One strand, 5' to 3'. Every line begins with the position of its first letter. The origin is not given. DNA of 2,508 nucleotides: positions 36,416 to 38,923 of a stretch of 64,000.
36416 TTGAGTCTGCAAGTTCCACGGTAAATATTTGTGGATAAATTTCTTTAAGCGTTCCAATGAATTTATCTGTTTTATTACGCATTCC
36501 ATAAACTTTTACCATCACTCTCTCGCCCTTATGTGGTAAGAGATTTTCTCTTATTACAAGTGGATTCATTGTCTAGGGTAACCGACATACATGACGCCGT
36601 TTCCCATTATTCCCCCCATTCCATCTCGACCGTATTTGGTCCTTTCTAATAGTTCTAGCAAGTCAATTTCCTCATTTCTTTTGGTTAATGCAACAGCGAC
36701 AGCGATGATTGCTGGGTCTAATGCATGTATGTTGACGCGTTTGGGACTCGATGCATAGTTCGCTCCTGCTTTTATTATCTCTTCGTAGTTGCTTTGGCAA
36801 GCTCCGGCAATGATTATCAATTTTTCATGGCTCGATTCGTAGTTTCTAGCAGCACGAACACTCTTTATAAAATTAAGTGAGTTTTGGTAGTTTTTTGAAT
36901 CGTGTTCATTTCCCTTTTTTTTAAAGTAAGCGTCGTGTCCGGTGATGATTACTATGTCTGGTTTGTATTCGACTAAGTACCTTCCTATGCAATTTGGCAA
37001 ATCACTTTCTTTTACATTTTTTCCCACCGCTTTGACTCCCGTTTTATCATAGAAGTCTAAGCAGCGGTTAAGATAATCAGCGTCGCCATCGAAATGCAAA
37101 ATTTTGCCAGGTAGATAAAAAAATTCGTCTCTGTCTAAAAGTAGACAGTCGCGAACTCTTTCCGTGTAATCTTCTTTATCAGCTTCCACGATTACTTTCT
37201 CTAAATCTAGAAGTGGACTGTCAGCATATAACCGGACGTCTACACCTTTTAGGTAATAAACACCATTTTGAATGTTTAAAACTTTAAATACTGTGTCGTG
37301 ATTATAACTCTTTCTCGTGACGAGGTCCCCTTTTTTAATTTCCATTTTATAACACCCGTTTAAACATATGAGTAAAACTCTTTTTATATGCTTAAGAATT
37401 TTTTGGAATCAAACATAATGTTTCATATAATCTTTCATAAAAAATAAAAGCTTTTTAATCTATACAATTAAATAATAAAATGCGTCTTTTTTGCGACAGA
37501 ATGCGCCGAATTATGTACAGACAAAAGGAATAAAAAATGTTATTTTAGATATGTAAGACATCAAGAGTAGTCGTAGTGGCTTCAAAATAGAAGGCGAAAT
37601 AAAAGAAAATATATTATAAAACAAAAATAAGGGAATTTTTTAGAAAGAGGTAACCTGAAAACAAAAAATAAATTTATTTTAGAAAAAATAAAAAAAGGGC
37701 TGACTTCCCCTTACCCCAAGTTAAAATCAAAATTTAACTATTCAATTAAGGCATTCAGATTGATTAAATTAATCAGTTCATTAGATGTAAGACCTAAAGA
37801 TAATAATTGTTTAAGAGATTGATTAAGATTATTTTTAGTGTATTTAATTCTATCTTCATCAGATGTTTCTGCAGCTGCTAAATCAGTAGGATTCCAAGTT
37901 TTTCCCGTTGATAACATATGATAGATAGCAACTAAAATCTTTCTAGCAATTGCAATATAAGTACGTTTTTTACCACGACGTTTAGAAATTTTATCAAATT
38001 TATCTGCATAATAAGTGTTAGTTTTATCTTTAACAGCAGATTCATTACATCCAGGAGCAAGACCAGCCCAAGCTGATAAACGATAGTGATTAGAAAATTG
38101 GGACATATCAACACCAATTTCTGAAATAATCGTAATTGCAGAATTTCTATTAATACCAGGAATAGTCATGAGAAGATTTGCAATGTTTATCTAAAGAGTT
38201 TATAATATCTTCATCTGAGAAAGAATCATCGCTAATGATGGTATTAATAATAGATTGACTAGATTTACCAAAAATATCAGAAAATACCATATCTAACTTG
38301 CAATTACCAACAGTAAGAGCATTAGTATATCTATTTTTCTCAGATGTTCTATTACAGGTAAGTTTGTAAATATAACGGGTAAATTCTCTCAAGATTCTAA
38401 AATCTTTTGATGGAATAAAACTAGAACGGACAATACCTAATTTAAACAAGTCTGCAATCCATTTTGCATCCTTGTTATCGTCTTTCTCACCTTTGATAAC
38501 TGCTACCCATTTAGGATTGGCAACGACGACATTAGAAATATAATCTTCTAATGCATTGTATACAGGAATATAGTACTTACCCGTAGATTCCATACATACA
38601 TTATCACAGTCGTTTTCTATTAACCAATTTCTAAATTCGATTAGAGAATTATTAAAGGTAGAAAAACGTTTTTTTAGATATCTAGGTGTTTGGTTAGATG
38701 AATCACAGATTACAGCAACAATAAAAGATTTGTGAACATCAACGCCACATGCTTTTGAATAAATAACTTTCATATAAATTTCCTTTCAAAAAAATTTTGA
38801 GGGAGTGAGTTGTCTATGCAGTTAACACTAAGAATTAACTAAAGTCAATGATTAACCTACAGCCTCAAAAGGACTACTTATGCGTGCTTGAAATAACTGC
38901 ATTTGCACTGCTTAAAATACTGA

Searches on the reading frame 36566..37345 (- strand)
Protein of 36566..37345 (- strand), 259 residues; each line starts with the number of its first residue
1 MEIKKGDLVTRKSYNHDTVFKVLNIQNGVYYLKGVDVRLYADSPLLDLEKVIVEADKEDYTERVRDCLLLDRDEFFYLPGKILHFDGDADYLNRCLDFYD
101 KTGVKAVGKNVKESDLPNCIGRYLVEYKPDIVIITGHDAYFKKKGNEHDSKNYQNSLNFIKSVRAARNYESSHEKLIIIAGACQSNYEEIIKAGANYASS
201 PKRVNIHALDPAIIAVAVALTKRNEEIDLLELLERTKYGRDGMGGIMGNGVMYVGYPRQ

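Call 51: search_protein_families(library=pfam, proteins=[window:36566-37345:-], max_evalue=0.001)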
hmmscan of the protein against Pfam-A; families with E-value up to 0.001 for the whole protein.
window:36566-37345:- (259 aa): 1 family
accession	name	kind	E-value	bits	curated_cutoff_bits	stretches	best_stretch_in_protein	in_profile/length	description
PF05582.17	Peptidase_U57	-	1e-88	297.8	25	2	71-257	94-280/280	YabG peptidase U57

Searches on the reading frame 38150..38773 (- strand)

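Call 51: search_protein_families(library=pfam, proteins=[window:38150-38773:-], max_evalue=0.001)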
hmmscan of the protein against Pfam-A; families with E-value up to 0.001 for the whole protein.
window:38150-38773:- (207 aa): 1 family
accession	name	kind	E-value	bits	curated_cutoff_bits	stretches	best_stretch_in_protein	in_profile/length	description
PF01548.23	DEDD_Tnp_IS110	-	1.3e-22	80.7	29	1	9-154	1-151/155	Transposase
